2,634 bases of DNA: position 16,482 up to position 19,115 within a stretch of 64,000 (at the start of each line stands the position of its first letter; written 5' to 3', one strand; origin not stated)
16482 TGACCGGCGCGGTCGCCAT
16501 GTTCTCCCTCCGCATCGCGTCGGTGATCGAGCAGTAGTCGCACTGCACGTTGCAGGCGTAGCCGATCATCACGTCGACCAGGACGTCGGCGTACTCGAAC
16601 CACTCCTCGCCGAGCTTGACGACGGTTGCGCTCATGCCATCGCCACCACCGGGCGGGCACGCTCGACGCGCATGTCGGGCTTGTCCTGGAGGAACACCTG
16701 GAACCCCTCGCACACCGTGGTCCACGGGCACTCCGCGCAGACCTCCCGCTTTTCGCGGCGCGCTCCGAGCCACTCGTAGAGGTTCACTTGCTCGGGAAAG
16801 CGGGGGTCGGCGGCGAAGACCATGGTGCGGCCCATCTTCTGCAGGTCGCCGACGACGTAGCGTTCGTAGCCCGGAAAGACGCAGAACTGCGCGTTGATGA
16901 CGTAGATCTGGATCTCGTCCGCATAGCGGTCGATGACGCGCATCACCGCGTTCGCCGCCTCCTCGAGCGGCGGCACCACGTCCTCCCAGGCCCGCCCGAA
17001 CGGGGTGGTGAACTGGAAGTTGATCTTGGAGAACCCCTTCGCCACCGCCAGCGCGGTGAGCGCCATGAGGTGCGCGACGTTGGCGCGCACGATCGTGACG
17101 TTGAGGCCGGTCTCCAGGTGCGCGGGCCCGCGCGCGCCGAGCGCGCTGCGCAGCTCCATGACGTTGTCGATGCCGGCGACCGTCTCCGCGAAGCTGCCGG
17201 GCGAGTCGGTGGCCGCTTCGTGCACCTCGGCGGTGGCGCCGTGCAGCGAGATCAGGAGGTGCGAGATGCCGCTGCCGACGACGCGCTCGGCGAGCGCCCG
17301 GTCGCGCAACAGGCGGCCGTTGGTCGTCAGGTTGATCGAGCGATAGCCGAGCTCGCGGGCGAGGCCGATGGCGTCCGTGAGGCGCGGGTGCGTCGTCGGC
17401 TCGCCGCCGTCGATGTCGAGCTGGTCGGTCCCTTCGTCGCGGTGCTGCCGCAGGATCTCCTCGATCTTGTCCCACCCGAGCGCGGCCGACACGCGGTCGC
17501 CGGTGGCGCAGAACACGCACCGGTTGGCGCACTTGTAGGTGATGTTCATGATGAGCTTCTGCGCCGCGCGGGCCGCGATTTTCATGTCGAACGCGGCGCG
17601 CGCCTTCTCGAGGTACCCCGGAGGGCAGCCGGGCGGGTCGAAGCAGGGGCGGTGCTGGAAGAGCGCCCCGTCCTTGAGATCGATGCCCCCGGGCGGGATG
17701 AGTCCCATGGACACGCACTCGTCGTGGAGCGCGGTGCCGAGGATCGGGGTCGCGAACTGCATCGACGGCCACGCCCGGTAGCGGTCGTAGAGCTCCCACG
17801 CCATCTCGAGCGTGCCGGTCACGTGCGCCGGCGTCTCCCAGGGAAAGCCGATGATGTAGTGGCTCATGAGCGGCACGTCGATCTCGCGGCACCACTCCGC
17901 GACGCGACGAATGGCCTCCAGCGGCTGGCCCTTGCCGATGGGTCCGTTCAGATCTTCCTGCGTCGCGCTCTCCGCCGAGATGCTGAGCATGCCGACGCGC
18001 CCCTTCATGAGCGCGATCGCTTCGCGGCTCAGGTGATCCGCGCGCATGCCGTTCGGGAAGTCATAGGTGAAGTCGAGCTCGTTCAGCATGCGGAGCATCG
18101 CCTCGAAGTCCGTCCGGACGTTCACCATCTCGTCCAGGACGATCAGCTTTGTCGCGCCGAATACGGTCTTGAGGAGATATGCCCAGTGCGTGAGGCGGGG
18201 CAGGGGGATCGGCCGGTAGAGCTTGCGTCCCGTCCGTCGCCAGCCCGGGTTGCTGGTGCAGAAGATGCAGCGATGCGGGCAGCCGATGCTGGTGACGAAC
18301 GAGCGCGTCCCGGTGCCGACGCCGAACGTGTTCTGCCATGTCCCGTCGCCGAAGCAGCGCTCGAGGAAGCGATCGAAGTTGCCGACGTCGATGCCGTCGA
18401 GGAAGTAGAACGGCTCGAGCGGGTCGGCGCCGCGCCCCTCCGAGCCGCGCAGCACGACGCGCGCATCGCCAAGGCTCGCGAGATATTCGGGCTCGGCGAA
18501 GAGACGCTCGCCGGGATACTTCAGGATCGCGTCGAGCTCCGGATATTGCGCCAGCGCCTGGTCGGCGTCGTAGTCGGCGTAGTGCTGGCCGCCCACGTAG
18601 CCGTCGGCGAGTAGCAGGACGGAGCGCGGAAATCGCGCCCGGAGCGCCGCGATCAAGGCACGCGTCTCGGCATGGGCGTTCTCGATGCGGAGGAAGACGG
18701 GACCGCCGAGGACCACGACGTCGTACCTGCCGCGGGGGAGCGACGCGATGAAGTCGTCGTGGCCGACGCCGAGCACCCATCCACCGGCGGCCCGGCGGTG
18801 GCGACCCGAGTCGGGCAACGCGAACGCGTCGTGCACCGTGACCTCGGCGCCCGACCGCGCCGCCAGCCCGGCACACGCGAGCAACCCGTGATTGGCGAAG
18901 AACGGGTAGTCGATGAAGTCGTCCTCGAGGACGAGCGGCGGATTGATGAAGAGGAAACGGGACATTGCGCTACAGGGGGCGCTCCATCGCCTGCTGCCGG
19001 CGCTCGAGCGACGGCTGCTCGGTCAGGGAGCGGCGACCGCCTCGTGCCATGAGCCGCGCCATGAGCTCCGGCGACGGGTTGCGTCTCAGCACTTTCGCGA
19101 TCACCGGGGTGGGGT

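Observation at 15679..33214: Hyper-elaborated His-Xaa-Ser (HXS) RiPP-like system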

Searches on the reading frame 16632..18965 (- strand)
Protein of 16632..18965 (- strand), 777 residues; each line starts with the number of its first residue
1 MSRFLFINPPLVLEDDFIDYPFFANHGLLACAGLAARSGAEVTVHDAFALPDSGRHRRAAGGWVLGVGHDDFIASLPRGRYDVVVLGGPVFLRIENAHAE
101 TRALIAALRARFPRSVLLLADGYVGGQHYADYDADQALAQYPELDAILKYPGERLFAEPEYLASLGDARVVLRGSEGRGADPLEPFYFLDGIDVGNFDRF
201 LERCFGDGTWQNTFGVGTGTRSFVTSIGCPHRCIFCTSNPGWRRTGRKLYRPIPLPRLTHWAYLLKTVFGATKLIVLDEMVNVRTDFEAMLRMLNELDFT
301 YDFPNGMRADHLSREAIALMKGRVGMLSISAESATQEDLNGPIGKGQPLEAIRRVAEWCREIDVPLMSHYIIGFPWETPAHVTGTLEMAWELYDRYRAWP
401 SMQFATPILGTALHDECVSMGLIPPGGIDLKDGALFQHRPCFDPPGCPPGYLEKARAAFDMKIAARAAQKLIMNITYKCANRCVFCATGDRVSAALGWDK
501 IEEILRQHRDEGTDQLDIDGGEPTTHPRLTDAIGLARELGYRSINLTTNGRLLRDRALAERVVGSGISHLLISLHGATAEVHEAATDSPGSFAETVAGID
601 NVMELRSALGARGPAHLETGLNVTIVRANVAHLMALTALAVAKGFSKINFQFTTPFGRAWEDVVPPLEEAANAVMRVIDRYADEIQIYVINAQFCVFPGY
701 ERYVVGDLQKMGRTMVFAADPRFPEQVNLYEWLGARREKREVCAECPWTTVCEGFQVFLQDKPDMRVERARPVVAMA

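Call 7: search_protein_families(library=ncbifam, proteins=[window:16632-18965:-], max_evalue=0.01)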
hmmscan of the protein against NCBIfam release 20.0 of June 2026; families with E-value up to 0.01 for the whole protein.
window:16632-18965:- (777 aa): 51 families (the best 25 are shown)
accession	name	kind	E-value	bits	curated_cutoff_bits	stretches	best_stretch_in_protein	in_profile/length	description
NF038332.1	rSAM_rare_HxsC4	exception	3.4e-33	115.2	500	1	462-696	8-243/335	radical SAM protein HxsC4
TIGR03977.1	rSAM_pair_HxsC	equivalog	2.5e-20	72.5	267.9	1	466-698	22-254/292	His-Xaa-Ser system radical SAM maturase HxsC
TIGR02668.1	moaA_archaeal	equivalog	1e-16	60.8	325.25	1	466-604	7-145/303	GTP 3',8-cyclase MoaA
TIGR04317.1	W_rSAM_matur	equivalog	1.1e-15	57.6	380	1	469-662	4-193/349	tungsten cofactor oxidoreductase radical SAM maturase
TIGR02109.1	PQQ_syn_pqqE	equivalog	1.6e-15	56.9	381.35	1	470-686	8-217/358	pyrroloquinoline quinone biosynthesis protein PqqE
TIGR04545.1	rSAM_ahbD_hemeb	equivalog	1.9e-15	57.2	500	1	474-665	5-190/339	heme b synthase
NF001199.0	PRK00164.2-1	equivalog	2.5e-15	56.4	231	1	466-604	9-147/308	GTP 3',8-cyclase MoaA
TIGR02666.1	moaA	equivalog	4.3e-15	55.5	284.05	1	465-606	6-154/336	GTP 3',8-cyclase MoaA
TIGR03962.1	mycofact_rSAM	equivalog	4.5e-14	52.4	265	1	469-664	12-195/339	mycofactocin radical SAM maturase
TIGR04546.1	rSAM_ahbC_deAc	equivalog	7.9e-13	47.9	650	1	471-667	41-227/390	12,18-didecarboxysiroheme deacetylase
NF045646.2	rSAM_Se_TrsS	equivalog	8.9e-13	47.6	490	1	471-659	88-272/441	radical SAM (seleno)protein TrsS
TIGR04055.1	rSAM_NirJ2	equivalog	2.3e-12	47.1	500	1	473-661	4-182/326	putative heme d1 biosynthesis radical SAM protein NirJ2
TIGR04251.1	SCM_rSAM_ScmF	equivalog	8.5e-12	45.1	400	1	493-658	34-187/353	SynChlorMet cassette radical SAM/SPASM protein ScmF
TIGR04053.2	TIGR04053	equivalog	2e-11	43.7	395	1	473-691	12-223/366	TIGR04053 family radical SAM/SPASM domain-containing protein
TIGR04466.1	rSAM_BlsE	equivalog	2.1e-11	43.9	400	1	471-605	5-137/327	cytosylglucuronate decarboxylase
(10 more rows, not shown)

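Call 8: search_protein_families(library=pfam, proteins=[window:16632-18965:-], max_evalue=0.01)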
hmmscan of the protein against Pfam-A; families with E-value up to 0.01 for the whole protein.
window:16632-18965:- (777 aa): 2 families
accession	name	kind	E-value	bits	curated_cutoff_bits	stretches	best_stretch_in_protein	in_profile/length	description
PF04055.27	Radical_SAM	-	1.3e-30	107.2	29.5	2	473-605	1-139/166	Radical SAM superfamily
PF13353.11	Fer4_12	-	0.00023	21.9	22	0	217-249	3-35/137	4Fe-4S single cluster domain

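Call 34: search_protein_families(library=padloc, proteins=[window:16632-18965:-], max_evalue=0.001)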
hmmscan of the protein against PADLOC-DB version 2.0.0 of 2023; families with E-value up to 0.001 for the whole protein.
window:16632-18965:- (777 aa): 2 families
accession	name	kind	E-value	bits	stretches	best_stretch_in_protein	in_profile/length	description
PDLC02903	pVip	-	2.2e-13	48.3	1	473-631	4-151/257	Viperins not associated with kinases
PDLC02904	pVip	-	3.6e-11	41.1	1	474-585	8-118/262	Viperins associated with kinases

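Call 68: search_solved_structures(query=A4, max_evalue=0.01)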
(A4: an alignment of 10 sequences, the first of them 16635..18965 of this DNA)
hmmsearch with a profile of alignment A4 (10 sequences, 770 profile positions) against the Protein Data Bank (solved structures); distinct sequences matched with E-value up to 0.01: 21.
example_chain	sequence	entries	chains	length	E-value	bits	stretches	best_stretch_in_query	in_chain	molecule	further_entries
6c8v_A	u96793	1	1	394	2.7e-15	58.6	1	471-678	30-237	Coenzyme PQQ synthesis protein E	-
7vob_C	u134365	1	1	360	6.6e-12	47.4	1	466-638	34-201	Cytosylglucuronate decarboxylase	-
7voc_C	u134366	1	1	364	6.7e-12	47.4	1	466-638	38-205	Cytosylglucuronate decarboxylase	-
6fd2_B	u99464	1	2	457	1.2e-11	46.5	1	218-448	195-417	Putative apramycin biosynthetic oxidoreductase 4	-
7tol_A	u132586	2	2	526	2.5e-09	38.8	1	473-576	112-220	glycerol dibiphytanyl glycerol tetraether - macrocyclic archaeol synthase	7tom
9dfu_A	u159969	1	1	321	2.7e-08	35.5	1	475-556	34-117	Radical SAM core domain-containing protein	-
9dfn_A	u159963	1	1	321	3.3e-08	35.1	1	475-556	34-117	Radical SAM core domain-containing protein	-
7n7i_A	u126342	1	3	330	8.5e-07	30.5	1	476-559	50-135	Viperin-like enzyme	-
6b4c_A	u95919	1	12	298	8.6e-07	30.5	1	476-559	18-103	Viperin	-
9dgw_A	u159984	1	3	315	9.7e-07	30.3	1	476-559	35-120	Radical SAM core domain-containing protein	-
9dfw_A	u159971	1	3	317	1e-06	30.2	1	476-559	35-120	Radical SAM core domain-containing protein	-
2fb2_A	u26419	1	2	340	1.2e-06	30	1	468-628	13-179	Molybdenum cofactor biosynthesis protein A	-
6q2p_A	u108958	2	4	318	1.9e-06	29.3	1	475-558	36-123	Radical S-adenosyl methionine domain-containing protein 2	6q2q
5vsl_A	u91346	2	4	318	1.9e-06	29.3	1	475-558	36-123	Radical S-adenosyl methionine domain-containing protein 2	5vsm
1tv7_A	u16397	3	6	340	2e-06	29.3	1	468-628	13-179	Molybdenum cofactor biosynthesis protein A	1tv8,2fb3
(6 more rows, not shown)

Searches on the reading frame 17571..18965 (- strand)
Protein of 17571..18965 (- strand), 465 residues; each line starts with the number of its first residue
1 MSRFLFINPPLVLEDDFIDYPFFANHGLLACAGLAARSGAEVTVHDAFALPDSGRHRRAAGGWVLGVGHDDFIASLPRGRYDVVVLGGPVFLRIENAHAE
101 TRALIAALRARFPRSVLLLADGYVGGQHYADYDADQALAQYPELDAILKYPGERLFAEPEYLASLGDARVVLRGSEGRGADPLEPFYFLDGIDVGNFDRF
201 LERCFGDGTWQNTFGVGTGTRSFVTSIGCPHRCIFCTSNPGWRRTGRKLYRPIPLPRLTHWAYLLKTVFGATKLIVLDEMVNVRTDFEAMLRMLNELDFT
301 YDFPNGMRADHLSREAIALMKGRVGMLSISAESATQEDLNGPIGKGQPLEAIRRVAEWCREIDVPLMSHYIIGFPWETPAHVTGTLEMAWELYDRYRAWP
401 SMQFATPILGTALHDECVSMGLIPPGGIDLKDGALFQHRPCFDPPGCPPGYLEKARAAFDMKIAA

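Call 39: search_solved_structures(query=window:17571-18965:-, max_evalue=1)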
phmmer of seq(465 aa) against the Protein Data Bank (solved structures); distinct sequences matched with E-value up to 1: 2.
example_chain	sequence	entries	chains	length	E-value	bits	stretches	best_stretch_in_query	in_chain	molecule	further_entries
6fd2_B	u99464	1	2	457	1e-06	30.8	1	218-441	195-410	Putative apramycin biosynthetic oxidoreductase 4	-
9ccb_A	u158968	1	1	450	0.0091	17.7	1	225-417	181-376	Radical SAM core domain-containing protein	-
